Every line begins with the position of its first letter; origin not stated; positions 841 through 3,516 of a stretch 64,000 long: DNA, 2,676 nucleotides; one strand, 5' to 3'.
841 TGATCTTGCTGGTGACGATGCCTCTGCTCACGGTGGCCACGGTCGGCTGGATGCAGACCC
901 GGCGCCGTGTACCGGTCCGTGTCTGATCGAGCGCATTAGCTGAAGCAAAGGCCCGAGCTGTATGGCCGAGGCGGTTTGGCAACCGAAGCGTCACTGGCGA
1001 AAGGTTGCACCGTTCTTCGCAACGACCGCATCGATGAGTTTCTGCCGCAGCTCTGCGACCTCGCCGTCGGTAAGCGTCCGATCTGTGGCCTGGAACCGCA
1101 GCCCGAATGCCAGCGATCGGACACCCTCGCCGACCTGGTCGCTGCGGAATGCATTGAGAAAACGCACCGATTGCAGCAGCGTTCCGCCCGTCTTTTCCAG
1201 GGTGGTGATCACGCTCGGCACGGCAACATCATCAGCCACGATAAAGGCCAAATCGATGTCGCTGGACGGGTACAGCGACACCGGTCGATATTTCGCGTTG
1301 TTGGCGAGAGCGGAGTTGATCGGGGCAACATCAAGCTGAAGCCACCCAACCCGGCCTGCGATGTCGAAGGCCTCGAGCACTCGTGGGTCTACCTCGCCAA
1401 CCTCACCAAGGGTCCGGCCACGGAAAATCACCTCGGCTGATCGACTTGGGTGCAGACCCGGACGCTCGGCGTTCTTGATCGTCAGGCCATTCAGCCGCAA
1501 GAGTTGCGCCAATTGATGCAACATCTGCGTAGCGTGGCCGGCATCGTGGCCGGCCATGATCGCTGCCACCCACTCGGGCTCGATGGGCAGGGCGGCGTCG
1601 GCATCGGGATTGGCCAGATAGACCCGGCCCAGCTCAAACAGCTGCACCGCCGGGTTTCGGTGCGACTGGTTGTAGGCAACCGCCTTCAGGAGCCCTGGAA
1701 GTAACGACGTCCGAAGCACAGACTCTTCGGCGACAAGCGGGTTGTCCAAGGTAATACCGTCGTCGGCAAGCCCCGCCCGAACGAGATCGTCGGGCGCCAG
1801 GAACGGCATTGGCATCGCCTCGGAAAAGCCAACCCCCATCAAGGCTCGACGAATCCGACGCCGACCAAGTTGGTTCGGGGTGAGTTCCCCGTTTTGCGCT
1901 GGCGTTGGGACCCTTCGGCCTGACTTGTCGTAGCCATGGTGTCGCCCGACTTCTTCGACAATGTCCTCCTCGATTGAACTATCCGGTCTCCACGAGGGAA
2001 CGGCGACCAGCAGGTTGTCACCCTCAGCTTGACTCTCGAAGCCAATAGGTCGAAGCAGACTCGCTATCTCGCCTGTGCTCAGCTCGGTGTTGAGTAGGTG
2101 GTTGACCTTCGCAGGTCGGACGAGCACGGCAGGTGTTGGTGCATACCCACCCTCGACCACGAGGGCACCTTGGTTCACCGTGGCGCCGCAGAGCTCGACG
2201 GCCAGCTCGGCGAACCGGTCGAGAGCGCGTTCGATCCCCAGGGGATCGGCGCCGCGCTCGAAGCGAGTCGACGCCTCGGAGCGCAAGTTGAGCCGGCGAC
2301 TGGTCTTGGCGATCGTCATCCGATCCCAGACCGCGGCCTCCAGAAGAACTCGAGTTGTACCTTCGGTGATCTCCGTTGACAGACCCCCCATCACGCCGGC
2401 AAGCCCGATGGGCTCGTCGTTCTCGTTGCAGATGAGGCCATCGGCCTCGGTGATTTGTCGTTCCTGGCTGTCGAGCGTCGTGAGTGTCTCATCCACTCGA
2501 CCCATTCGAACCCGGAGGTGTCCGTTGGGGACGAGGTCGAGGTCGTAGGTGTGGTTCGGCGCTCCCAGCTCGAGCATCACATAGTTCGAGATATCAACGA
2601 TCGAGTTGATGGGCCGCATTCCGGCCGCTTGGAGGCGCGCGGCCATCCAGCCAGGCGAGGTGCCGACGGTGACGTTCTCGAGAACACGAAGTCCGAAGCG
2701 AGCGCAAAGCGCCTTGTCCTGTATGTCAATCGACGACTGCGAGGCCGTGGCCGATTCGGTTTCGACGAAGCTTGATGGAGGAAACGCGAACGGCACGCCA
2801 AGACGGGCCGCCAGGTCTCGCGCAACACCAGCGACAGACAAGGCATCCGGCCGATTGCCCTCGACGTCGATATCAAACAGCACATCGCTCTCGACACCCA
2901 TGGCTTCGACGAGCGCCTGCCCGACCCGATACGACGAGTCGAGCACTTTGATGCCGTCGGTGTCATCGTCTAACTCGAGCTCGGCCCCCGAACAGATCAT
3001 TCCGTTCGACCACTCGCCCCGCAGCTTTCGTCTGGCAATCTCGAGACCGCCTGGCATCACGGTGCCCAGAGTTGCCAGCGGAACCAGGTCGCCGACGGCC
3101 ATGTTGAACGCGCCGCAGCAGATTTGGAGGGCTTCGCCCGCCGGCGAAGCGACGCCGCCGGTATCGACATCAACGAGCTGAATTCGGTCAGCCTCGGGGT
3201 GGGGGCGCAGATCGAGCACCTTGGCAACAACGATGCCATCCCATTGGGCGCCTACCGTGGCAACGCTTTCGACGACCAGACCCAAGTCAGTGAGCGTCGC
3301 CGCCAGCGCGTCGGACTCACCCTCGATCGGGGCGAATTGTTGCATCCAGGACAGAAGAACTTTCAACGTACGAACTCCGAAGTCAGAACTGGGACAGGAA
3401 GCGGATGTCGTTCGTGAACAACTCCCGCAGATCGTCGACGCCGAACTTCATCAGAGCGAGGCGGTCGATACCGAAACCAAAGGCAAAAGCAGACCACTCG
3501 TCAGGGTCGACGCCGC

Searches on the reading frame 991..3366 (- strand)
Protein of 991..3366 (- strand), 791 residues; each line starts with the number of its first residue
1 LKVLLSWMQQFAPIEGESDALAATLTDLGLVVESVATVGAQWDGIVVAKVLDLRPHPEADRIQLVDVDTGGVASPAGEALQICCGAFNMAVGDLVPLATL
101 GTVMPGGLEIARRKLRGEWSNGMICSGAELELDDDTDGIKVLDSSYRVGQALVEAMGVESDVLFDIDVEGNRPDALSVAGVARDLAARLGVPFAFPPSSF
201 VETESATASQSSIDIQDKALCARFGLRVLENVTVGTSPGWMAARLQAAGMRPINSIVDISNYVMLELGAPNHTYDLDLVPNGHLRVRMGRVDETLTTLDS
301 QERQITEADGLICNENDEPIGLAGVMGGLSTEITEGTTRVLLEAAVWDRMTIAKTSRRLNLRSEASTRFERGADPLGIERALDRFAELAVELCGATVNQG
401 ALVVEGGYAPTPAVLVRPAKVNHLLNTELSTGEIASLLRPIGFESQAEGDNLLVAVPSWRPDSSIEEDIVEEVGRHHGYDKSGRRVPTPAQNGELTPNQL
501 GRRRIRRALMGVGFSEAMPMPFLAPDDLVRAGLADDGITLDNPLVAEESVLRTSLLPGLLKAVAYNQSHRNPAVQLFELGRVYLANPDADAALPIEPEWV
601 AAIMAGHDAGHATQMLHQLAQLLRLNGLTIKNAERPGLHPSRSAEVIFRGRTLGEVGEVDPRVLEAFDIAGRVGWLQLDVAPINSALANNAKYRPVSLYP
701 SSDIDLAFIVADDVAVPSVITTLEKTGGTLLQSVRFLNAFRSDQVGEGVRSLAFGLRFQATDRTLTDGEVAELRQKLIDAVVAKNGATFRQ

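Call 17: search_protein_families(library=pfam, proteins=[window:991-3366:-], max_evalue=0.00001)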
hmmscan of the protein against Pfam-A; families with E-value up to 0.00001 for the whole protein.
window:991-3366:- (791 aa): 5 families
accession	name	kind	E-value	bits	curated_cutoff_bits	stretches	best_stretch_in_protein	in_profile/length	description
PF03483.22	B3_4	-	3.6e-60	203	29.3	1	221-394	2-174/174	B3/4 domain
PF17759.6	tRNA_synthFbeta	-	6.5e-46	156.9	22.4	1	488-679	8-213/214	Phenylalanyl tRNA synthetase beta chain CLM domain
PF03147.19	FDX-ACB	-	4.3e-20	72.4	31.1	1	697-790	1-94/94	Ferredoxin-fold anticodon binding domain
PF03484.21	B5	-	5.2e-18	65.4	28.6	1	416-479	3-67/67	tRNA synthetase B5 domain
PF01588.26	tRNA_bind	-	1e-13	51.6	27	1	45-150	1-95/96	Putative tRNA binding domain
